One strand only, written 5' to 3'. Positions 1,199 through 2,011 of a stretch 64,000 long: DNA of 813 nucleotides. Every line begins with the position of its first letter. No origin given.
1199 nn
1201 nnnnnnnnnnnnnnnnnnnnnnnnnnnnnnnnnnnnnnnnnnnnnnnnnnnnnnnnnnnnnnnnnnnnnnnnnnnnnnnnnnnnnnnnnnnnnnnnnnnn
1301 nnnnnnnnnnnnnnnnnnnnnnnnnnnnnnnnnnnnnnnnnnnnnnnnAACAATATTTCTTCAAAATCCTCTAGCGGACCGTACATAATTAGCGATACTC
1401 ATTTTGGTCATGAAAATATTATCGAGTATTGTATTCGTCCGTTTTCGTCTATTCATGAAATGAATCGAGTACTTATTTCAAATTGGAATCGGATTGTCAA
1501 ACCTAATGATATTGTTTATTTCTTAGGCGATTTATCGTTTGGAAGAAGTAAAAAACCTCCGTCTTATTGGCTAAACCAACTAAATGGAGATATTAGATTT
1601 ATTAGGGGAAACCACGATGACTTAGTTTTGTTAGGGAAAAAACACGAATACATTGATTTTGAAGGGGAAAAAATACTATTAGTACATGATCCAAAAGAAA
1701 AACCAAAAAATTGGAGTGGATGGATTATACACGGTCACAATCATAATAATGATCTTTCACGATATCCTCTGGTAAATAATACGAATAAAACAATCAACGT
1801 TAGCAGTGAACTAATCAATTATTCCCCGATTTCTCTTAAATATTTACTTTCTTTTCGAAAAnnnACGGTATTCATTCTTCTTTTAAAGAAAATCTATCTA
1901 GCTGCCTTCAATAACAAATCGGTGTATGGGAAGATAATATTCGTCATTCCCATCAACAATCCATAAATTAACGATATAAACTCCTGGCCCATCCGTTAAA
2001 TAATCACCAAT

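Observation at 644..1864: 2H phosphoesterase (LigT-like) fused to a calcineurin-like phosphatase: candidate RNA 2',3'-cyclic-phosphate end-healing enzyme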

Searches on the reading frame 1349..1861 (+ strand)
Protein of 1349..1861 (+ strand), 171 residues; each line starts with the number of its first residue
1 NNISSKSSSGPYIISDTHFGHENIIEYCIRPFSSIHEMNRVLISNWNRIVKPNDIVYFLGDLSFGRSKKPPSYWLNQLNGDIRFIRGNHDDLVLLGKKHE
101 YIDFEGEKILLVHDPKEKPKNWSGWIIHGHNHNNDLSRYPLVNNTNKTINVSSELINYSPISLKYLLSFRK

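Call 47: search_dna_similar(query=window:1349-1861:+, collection=phages, mode=protein, max_rows=30, max_evalue=0.001)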
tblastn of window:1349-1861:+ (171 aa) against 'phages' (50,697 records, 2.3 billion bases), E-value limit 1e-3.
Records with a match: 1522; places in all: 1557; records where one place covers at least 80% of the query: 228.
Best place of each record, by identity: <60% 1522.
By first word of the organism name: Vibrio 380; Escherichia 213; Pseudomonas 186; Staphylococcus 119; Enterococcus 75; Bacillus 57; Listeria 56; Klebsiella 39; Campylobacter 36; Mycobacterium 34; and 63 more.
By host as written in the record: - 396; Escherichia coli 62; Pseudomonas aeruginosa 52; Listeria monocytogenes 45; Staphylococcus aureus 39; Vibrio harveyi BAA-1116 36; Rheinheimera sp. BAL341 32; Escherichia coli K-12 MG1655 30; and 336 more.
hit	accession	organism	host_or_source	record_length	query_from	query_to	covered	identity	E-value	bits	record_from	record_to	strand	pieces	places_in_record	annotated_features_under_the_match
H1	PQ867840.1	phage KZY1-k141_1027853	Crassostrea hongkongensis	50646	16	167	89%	39.6%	3e-23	100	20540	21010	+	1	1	metallophosphoesterase | DNA polymerase exonuclease subunit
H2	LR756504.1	uncultured phage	metagenomic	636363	16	162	86%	39.2%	4e-21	95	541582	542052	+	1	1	record has no annotation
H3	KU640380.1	Bacillus phage Shbh1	Bacillus sp. MGK1/ERV9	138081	16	166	88%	37.4%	2e-17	84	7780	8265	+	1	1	metallophosphoesterase-like protein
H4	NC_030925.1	Bacillus phage Shbh1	Bacillus sp. MGK1/ERV9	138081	16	166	88%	37.4%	2e-17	84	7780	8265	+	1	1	phosphoesterase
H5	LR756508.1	uncultured phage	metagenomic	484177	16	168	89%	36.9%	3e-20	92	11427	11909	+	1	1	record has no annotation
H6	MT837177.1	Bacteriophage sp.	human fecal samples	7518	16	164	87%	37.9%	2e-18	87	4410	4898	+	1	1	record has no annotation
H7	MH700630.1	Sinorhizobium phage phiM6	Sinorhizobium meliloti 1021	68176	16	166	88%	36.2%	5e-16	80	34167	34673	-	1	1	putative metallophosphoesterase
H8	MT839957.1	Bacteriophage sp.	human fecal samples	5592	16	166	88%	36.1%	9e-20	91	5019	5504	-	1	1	record has no annotation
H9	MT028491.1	Ochrobactrum phage vB_OspM_OC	Ochrobactrum sp. POC9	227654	16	164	87%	36.6%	3e-15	78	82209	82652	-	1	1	metallophosphatase domain-containing protein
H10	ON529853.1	Brevundimonas phage vB_BpoS-Bambus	Brevundimonas pondensis LVF1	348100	16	168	89%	35.5%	3e-15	78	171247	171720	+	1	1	metallo-dependent phosphatase-like protein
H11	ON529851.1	Brevundimonas phage vB_BpoS-Marchewka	Brevundimonas pondensis LVF1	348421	16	168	89%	35.5%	3e-15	78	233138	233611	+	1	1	metallo-dependent phosphatase-like protein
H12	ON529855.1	Brevundimonas phage vB_BpoS-Domovoi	Brevundimonas pondensis EIF1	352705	16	168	89%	35.5%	4e-15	77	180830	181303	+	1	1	metallo-dependent phosphatase-like protein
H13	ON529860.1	Brevundimonas phage vB_BpoS-Papperlapapp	Brevundimonas pondensis LVF1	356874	16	168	89%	35.5%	4e-15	77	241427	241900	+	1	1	metallo-dependent phosphatase-like protein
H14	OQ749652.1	Phage Phass-1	human gut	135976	16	163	87%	36.5%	3e-24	103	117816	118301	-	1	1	hypothetical protein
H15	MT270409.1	Phaeobacter phage MD18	Phaeobacter inhibens DSM 17395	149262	17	166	88%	35.7%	3e-17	84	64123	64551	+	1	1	hypothetical protein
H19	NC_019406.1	Caulobacter phage CcrColossus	Caulobacter crescentus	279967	16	171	91%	34.1%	2e-18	87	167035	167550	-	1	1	phosphoesterase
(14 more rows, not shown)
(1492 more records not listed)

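Call 59: get_annotated_region(hit=H4, flank=4000)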
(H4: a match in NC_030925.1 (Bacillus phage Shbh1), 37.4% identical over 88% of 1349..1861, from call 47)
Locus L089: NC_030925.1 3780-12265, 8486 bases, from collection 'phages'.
description: Bacillus phage Shbh1, complete genome.
organism: Bacillus phage Shbh1 (NCBI taxid 1796992)
taxonomy: Viruses; Duplodnaviria; Heunggongvirae; Uroviricota; Caudoviricetes; Herelleviridae; Bastillevirinae; Shalavirus; Shalavirus Shbh1
host: Bacillus sp. MGK1/ERV9; source: Lake Shala sediment; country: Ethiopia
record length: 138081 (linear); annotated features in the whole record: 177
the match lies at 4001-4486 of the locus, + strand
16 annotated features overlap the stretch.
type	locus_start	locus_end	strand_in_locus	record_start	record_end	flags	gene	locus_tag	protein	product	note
CDS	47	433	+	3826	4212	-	-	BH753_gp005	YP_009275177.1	flagellar basal-body rod modification protein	gp5; FlgD-like protein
CDS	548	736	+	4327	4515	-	-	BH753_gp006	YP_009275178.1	hypothetical protein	gp6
CDS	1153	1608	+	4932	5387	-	-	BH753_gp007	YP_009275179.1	hypothetical protein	gp7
CDS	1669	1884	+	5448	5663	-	-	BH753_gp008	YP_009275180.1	hypothetical protein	gp8; hemeryth_dom domain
CDS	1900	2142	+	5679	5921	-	-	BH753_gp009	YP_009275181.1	hypothetical protein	gp9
CDS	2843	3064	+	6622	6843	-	-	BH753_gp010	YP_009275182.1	hypothetical protein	gp10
CDS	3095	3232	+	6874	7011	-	-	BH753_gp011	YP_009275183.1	hypothetical protein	gp11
CDS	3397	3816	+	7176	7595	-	-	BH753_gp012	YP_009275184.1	integrase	gp12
CDS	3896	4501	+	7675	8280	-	-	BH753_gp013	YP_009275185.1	phosphoesterase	gp13; MPP_AQ1575 domain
CDS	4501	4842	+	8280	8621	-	-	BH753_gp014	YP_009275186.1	hypothetical protein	gp14; PRK00451 domain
CDS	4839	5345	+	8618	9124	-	-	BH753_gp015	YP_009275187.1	transmembrane emp24 domain containing protein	gp15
CDS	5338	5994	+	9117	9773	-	-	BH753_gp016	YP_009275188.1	hypothetical protein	gp16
CDS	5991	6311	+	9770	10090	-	-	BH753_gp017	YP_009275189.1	hypothetical protein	gp17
CDS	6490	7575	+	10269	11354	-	-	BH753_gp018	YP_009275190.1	partition protein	gp18; ParM_like domain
CDS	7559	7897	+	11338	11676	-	-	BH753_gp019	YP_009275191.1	hypothetical protein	gp19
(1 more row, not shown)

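Call 60: get_annotated_region(hit=H19, flank=4000)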
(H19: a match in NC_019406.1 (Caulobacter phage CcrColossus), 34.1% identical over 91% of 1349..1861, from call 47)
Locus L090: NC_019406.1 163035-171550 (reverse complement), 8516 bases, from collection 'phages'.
description: Caulobacter phage CcrColossus, complete genome.
organism: Caulobacter phage CcrColossus (NCBI taxid 1211640)
taxonomy: Viruses; Duplodnaviria; Heunggongvirae; Uroviricota; Caudoviricetes; Dolichocephalovirinae; Colossusvirus; Colossusvirus colossus
host: Caulobacter crescentus; source: surface water; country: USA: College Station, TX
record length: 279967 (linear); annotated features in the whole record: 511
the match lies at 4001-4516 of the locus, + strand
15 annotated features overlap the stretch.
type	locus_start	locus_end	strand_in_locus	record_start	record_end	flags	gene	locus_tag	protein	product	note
CDS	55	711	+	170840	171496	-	-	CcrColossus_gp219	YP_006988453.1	putative TerD-like bacterial stress protein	-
CDS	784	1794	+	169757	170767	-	-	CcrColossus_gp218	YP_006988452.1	hypothetical protein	-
CDS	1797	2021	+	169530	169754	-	-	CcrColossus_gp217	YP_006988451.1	hypothetical protein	-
CDS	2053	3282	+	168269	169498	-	-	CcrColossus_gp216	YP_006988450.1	tRNA splicing ligase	-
CDS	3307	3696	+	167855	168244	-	-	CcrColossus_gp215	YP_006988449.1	hypothetical protein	-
CDS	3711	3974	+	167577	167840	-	-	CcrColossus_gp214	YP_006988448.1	hypothetical protein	-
CDS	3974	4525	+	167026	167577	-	-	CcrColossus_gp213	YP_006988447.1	phosphoesterase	-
CDS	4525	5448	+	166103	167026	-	-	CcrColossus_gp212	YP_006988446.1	metal-dependent phosphohydrolase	-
CDS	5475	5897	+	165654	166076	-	-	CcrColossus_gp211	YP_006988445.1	hypothetical protein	-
CDS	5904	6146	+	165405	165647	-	-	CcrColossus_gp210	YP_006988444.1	hypothetical protein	-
CDS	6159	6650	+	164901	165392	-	-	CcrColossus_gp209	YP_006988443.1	hypothetical protein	-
CDS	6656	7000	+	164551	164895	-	-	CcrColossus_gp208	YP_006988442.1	hypothetical protein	-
CDS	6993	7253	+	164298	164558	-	-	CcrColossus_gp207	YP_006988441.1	hypothetical protein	-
CDS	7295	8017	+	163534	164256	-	-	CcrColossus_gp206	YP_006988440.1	hypothetical protein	-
CDS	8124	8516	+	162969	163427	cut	-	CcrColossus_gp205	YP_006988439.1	hypothetical protein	-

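Call 61: get_annotated_region(hit=H1, flank=4000)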
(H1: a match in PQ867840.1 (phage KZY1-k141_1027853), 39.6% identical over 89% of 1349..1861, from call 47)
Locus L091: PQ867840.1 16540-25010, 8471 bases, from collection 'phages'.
description: Phage KZY1-k141_1027853, complete genome.
organism: phage KZY1-k141_1027853 (NCBI taxid 3405093)
taxonomy: Viruses; Duplodnaviria; Heunggongvirae; Uroviricota; Caudoviricetes; Zobellviridae
host: -; source: Crassostrea hongkongensis; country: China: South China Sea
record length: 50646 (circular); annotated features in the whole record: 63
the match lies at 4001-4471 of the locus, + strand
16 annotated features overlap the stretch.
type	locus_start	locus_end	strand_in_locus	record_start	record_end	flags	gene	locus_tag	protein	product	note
CDS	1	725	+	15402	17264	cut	-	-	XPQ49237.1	DNA polymerase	ORF24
CDS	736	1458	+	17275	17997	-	-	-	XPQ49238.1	hypothetical protein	ORF25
CDS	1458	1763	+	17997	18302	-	-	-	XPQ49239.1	hypothetical protein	ORF26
CDS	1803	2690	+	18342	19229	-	-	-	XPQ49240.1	exonuclease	ORF27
CDS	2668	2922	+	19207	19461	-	-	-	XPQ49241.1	hypothetical protein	ORF28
CDS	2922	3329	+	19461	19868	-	-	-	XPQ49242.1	HNH endonuclease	ORF29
CDS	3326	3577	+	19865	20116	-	-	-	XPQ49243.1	hypothetical protein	ORF30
CDS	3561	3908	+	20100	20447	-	-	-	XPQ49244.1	hypothetical protein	ORF31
CDS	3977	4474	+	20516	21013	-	-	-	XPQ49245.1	metallophosphoesterase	ORF32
CDS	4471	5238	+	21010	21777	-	-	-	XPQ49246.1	DNA polymerase exonuclease subunit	ORF33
CDS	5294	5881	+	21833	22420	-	-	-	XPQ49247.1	hypothetical protein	ORF34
CDS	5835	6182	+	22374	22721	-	-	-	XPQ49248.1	MazG nucleotide pyrophosphohydrolase domain-containing protein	ORF35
CDS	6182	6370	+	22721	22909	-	-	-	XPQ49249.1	hypothetical protein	ORF36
CDS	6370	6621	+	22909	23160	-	-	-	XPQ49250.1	hypothetical protein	ORF37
CDS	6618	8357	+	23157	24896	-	-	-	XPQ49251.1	ribonucleotide reductase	ORF38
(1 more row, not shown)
